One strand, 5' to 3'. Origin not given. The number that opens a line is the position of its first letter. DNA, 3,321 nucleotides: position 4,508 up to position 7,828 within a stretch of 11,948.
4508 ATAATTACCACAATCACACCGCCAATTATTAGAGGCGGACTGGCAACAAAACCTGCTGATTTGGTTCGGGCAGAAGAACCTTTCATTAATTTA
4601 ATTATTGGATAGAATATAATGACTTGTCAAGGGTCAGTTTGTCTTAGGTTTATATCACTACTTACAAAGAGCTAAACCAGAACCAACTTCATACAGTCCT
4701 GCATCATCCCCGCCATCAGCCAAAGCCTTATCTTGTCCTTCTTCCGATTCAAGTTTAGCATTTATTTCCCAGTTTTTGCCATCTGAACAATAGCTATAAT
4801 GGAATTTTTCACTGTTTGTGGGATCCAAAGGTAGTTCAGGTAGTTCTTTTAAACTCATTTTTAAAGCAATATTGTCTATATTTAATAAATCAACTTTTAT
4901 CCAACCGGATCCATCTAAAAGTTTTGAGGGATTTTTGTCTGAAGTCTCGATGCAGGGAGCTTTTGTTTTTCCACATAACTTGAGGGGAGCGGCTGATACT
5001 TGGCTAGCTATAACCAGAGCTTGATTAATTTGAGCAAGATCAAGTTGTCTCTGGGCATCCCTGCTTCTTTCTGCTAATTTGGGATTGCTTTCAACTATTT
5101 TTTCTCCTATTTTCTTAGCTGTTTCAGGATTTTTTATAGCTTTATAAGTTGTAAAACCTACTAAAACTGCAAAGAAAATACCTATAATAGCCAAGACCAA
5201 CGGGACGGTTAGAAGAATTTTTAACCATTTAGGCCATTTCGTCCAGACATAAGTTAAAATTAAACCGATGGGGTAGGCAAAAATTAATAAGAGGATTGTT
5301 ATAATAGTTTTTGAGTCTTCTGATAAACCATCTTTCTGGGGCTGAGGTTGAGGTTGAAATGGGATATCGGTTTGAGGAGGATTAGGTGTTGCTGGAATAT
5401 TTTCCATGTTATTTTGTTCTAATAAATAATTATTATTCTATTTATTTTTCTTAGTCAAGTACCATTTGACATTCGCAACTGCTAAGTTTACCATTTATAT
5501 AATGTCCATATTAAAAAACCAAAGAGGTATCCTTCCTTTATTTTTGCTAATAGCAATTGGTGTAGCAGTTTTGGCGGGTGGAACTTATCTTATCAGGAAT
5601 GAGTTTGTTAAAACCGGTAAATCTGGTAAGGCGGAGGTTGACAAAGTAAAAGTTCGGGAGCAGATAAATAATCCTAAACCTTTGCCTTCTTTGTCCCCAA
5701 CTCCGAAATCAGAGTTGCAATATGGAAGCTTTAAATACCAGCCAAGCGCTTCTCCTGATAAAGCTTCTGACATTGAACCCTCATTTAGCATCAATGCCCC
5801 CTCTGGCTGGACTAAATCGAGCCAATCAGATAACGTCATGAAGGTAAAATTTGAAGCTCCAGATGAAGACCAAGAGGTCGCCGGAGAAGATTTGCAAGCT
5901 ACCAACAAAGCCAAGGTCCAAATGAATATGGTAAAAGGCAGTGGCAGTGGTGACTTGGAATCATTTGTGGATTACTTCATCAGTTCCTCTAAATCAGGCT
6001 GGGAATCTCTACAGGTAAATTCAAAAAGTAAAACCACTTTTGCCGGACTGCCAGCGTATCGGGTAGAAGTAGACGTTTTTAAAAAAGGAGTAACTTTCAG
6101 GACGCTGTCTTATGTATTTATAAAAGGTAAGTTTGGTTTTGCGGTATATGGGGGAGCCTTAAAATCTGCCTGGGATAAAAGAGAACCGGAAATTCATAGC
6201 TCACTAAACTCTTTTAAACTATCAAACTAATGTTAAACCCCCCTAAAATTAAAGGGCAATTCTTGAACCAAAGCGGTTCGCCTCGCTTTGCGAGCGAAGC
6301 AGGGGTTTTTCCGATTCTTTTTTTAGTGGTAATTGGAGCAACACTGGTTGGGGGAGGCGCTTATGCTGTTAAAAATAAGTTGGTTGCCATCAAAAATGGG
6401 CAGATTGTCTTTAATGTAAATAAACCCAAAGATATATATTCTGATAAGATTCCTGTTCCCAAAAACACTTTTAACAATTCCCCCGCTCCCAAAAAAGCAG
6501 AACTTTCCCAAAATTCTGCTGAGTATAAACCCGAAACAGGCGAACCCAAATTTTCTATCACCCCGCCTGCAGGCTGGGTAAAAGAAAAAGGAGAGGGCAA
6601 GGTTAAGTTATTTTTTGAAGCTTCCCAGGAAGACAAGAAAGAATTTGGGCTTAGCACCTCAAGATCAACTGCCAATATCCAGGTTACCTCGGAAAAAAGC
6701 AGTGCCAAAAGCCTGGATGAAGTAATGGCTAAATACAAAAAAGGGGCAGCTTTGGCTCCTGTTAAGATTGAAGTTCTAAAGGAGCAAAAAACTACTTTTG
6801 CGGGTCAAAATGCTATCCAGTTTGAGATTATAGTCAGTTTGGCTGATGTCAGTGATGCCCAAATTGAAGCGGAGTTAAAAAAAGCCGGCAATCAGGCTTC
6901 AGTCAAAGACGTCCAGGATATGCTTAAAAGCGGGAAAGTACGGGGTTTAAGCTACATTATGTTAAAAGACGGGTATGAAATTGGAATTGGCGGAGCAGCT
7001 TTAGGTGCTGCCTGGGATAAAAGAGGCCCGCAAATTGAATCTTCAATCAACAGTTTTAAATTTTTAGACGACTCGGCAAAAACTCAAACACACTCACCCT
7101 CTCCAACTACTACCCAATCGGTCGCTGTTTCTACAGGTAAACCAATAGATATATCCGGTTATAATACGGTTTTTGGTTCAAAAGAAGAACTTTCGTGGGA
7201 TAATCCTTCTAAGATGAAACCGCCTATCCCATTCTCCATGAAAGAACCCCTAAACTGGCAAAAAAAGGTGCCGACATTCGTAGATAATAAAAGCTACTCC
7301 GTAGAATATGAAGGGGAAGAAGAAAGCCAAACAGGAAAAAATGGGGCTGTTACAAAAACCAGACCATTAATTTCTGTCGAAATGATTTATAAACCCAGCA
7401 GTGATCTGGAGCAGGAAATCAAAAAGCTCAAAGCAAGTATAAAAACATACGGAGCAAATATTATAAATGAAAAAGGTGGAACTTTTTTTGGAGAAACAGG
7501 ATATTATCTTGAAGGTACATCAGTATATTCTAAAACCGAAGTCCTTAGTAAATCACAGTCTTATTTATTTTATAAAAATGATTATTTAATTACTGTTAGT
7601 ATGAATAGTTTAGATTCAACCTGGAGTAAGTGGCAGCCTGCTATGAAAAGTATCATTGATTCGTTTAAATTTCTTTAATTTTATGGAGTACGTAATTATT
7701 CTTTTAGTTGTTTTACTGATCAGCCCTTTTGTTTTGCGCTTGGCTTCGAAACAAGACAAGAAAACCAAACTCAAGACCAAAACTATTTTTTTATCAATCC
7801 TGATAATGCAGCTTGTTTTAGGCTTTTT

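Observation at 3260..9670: Divergent, roughly mirror-symmetric eight-gene island encoding only membrane-tethered ectodomain proteins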

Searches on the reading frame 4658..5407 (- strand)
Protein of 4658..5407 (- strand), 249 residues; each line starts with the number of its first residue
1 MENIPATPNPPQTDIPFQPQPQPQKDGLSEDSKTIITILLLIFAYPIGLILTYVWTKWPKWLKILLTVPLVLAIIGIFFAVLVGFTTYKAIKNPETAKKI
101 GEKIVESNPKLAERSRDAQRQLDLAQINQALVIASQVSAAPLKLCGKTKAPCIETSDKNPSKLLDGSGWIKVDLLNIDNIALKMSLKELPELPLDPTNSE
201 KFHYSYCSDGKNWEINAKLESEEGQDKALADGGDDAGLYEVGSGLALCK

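Call 3: search_protein_families(library=pfam, proteins=[window:4658-5407:-], max_evalue=1)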
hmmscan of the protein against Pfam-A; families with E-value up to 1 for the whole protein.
window:4658-5407:- (249 aa): 8 families
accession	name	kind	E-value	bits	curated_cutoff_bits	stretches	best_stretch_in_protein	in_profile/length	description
PF10348.14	DUF2427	-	0.0083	16.3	23.8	1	35-82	23-67/105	Domain of unknown function (DUF2427)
PF04932.20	Wzy_C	-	0.013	15.8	31.7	1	43-114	20-84/149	O-Antigen ligase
PF19903.4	DUF6376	-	0.034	14.9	27.3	1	87-132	49-94/116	Family of unknown function (DUF6376)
PF08285.16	DPM3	-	0.049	14.3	25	1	35-113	7-86/90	Dolichol-phosphate mannosyltransferase subunit 3 (DPM3)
PF14023.12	Bestrophin-like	-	0.051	13.6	32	1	68-99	30-61/232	Bestrophin-like domain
PF07332.16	Phage_holin_3_6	-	0.18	12.3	28.4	1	39-95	52-102/116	Putative Actinobacterial Holin-X, holin superfamily III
PF12725.13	DUF3810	-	0.24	11.2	28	1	35-89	29-85/311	Protein of unknown function (DUF3810)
PF00873.25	ACR_tran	-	0.24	9.4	28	1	32-83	860-909/1021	AcrB/AcrD/AcrF family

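Call 15: find_homologous_proteins(query=window:4658-5407:-, max_evalue=0.001)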
Query window:4658-5407:- (249 aa): 14 proteins with E <= 0.001 among 1438 candidates.
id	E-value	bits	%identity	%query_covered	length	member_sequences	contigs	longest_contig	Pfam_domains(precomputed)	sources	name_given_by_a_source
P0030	4.0e-162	555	100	100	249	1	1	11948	-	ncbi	-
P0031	5.4e-30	123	39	91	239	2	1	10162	-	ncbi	-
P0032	5.6e-28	116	34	93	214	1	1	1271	-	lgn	-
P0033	5.8e-25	106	45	56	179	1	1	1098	PF07963.18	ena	-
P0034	1.2e-24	105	45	56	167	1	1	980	-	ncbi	-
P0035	1.4e-22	98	43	56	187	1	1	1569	PF07963.18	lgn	-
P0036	8.9e-20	89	44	56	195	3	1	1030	PF07963.18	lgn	-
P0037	1.4e-16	79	39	54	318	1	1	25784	-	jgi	jgi:hypothetical protein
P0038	3.3e-12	64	57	22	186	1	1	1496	-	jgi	-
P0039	3.5e-8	51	35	56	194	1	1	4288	PF07963.18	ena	-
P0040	1.2e-4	40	37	34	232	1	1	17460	PF07963.18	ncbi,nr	ncbi:prepilin-type N-terminal cleavage/methylation domain-containing protein [Candidatus Uhrbacteria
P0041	3.0e-4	38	30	53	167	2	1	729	-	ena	-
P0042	4.4e-4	38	30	51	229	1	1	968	-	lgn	-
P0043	6.2e-4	37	31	76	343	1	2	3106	PF06271.19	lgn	-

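Call 16: find_encoding_contigs(protein=P0030, flank=10000, max_places=2)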
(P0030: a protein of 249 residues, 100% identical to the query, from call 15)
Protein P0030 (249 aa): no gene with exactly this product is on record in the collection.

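Call 17: find_encoding_contigs(protein=P0031, flank=10000, max_places=2)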
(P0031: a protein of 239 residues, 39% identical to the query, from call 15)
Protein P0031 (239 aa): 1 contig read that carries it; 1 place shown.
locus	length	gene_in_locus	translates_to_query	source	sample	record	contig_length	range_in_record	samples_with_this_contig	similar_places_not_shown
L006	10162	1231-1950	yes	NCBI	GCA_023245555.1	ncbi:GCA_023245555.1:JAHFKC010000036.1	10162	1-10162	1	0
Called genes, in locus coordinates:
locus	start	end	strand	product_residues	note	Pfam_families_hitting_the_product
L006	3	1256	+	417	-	?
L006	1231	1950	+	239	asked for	-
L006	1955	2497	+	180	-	PF04011:LemA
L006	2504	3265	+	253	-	PF01145:Band_7, PF13421:Band_7_1 (weak)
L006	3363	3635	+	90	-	PF00216:Bac_DNA_binding, PF18291:HU-HIG (weak)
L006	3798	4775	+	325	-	PF00005:ABC_tran, PF13304:AAA_21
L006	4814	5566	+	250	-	PF06182:ABC2_membrane_6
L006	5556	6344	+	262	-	PF06182:ABC2_membrane_6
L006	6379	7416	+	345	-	PF01594:AI-2E_transport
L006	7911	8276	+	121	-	-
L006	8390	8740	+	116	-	PF05973:Gp49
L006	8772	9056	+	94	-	PF13560:HTH_31 (weak), PF01381:HTH_3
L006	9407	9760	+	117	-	-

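Call 24: search_protein_families(library=ncbifam, proteins=[window:4658-5407:-], max_evalue=1)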
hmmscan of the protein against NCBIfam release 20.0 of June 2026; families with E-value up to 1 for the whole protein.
window:4658-5407:- (249 aa): 6 families
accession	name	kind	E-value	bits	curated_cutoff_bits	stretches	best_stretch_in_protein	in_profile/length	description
TIGR02141.1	modB_ABC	equivalog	0.0027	17.4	182.6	1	34-84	8-60/208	molybdate ABC transporter permease subunit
NF045939.1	MHJ_0274_fam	hypoth_equivalog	0.011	15.4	80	1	71-110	3-42/165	MHJ_0274 family protein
NF005267.0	PRK06770.1-3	subfamily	0.11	12.5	168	1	60-109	3-49/170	hypothetical protein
TIGR03064.1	sortase_srtB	equivalog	0.15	11.3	153.75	1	68-132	8-73/235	class B sortase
NF041560.1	T6SS_Burk_ExIF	subfamily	0.17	11.6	90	1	35-104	134-198/234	putative type VI secretion system effector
NF046000.1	MAG1210_fam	subfamily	0.21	10.2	275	1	35-122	64-149/550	MAG1210 family protein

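Call 66: search_protein_families(library=padloc, proteins=[window:4658-5407:-], max_evalue=0.01)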
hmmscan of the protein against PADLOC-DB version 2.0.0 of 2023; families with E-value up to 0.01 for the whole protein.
window:4658-5407:- (249 aa): 0 families

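Call 67: search_protein_families(library=phrogs, proteins=[window:4658-5407:-], max_evalue=0.01)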
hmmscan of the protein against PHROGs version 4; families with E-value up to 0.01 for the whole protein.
window:4658-5407:- (249 aa): 0 families

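Call 69: search_solved_structures(query=A4, max_evalue=1)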
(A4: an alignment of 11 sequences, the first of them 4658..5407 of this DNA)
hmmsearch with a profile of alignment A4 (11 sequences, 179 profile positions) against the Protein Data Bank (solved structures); distinct sequences matched with E-value up to 1: 13.
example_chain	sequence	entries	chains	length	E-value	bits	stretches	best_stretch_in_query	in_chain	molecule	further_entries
7tgg_A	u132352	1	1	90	3.9e-06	29.9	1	10-71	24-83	Geopilin domain 1 protein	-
9egp_A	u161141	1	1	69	2e-05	27.6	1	11-70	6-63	Geopilin domain 1 protein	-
2m7g_A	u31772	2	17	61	0.0003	23.7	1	16-71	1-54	Geopilin domain 1 protein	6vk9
8pfb_G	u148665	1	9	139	0.00062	22.7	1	16-87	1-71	Type IV pilin PilE1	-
6xxd_A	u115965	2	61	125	0.0018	21.2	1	16-70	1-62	PilA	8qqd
9laa_A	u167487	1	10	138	0.015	18.2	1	8-36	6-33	Type IV pilin protein PilA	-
5wda_A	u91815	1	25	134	0.019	17.9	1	16-70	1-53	General secretion pathway protein G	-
1oqw_A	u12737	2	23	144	0.16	14.8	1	16-63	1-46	Fimbrial protein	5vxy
8tum_e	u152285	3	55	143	0.2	14.6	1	16-45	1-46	Type IV major pilin protein PilA | Pilin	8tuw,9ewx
8tob_GA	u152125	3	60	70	0.33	13.8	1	17-79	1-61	Fimbrial protein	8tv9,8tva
2jd9_A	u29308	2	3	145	0.39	13.6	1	96-147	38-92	YECBM32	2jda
8tj2_C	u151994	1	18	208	0.44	13.4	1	16-63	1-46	Type IV major pilin protein PilA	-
8ip8_OA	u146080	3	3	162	0.96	12.3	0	47-96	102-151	60S ribosomal protein eL24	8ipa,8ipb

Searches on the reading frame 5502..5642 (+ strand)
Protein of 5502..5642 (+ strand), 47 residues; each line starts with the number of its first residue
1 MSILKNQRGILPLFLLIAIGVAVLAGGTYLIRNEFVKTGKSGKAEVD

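Call 78: search_protein_families(library=pfam, proteins=[window:5502-5642:+], max_evalue=10)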
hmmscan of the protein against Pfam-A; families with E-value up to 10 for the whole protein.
seq(47 aa): 2 families
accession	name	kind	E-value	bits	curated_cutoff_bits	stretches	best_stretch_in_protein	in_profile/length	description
PF06522.17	B12D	-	0.023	14.5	21.5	1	10-34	6-28/54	NADH-ubiquinone reductase complex 1 MLRQ subunit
PF05915.17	TMEM_230_134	-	0.16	12.5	26.8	1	3-34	43-74/119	Transmembrane proteins 230/134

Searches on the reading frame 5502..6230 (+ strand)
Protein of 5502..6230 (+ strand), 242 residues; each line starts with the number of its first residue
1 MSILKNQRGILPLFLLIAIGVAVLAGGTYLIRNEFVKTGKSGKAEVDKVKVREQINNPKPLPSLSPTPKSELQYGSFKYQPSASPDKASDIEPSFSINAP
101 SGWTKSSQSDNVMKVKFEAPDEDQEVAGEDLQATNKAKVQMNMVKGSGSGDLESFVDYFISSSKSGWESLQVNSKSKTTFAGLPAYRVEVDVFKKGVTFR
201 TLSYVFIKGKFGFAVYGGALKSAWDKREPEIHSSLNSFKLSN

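Call 3: search_protein_families(library=pfam, proteins=[window:5502-6230:+], max_evalue=1)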
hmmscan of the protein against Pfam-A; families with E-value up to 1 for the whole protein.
window:5502-6230:+ (242 aa): 2 families
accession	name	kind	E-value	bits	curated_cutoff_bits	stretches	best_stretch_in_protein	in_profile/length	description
PF01789.22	PsbP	-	2.3e-05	24.9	23.5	1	92-239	10-154/155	PsbP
PF10633.15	NPCBM_assoc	-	0.15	12.7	24.4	1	94-116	25-47/78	NPCBM-associated, NEW3 domain of alpha-galactosidase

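Call 24: search_protein_families(library=ncbifam, proteins=[window:5502-6230:+], max_evalue=1)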
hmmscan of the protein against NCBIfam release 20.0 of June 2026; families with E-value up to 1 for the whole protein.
window:5502-6230:+ (242 aa): 0 families

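Call 66: search_protein_families(library=padloc, proteins=[window:5502-6230:+], max_evalue=0.01)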
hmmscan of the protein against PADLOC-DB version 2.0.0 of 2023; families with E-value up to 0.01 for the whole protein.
window:5502-6230:+ (242 aa): 0 families

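Call 67: search_protein_families(library=phrogs, proteins=[window:5502-6230:+], max_evalue=0.01)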
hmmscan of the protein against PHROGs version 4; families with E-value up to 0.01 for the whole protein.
window:5502-6230:+ (242 aa): 0 families

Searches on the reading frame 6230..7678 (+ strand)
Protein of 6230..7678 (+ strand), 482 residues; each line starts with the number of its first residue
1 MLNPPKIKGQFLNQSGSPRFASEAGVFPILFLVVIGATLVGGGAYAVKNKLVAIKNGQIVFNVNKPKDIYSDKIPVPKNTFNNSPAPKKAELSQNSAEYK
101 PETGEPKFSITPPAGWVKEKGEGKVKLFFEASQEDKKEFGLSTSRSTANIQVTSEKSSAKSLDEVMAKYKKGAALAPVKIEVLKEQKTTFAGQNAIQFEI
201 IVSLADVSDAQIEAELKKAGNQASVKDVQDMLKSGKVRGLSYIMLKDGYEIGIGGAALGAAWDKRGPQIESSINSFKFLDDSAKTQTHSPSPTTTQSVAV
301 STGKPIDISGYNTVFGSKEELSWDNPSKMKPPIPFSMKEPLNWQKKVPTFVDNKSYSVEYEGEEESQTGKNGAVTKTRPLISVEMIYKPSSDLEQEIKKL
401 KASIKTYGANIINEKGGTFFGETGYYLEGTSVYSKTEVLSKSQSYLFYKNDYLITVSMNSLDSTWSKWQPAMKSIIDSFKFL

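Call 3: search_protein_families(library=pfam, proteins=[window:6230-7678:+], max_evalue=1)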
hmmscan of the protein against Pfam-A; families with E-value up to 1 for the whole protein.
window:6230-7678:+ (482 aa): 2 families
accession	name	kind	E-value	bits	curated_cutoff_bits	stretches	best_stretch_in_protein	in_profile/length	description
PF01789.22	PsbP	-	5.6e-08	33.4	23.5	2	405-481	80-155/155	PsbP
PF18933.6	PsbP_2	-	8.3e-06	26.4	27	2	363-481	78-184/184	PsbP-like protein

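Call 6: find_encoding_contigs(protein=window:6230-7678:+, flank=10000, max_places=6)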
Protein window:6230-7678:+ (482 aa): no gene with exactly this product is on record in the collection.

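Call 24: search_protein_families(library=ncbifam, proteins=[window:6230-7678:+], max_evalue=1)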
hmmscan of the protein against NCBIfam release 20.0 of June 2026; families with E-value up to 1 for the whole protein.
window:6230-7678:+ (482 aa): 0 families

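Call 66: search_protein_families(library=padloc, proteins=[window:6230-7678:+], max_evalue=0.01)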
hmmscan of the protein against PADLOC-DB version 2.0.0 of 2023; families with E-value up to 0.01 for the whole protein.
window:6230-7678:+ (482 aa): 0 families

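Call 67: search_protein_families(library=phrogs, proteins=[window:6230-7678:+], max_evalue=0.01)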
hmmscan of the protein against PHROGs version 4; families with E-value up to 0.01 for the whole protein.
window:6230-7678:+ (482 aa): 0 families
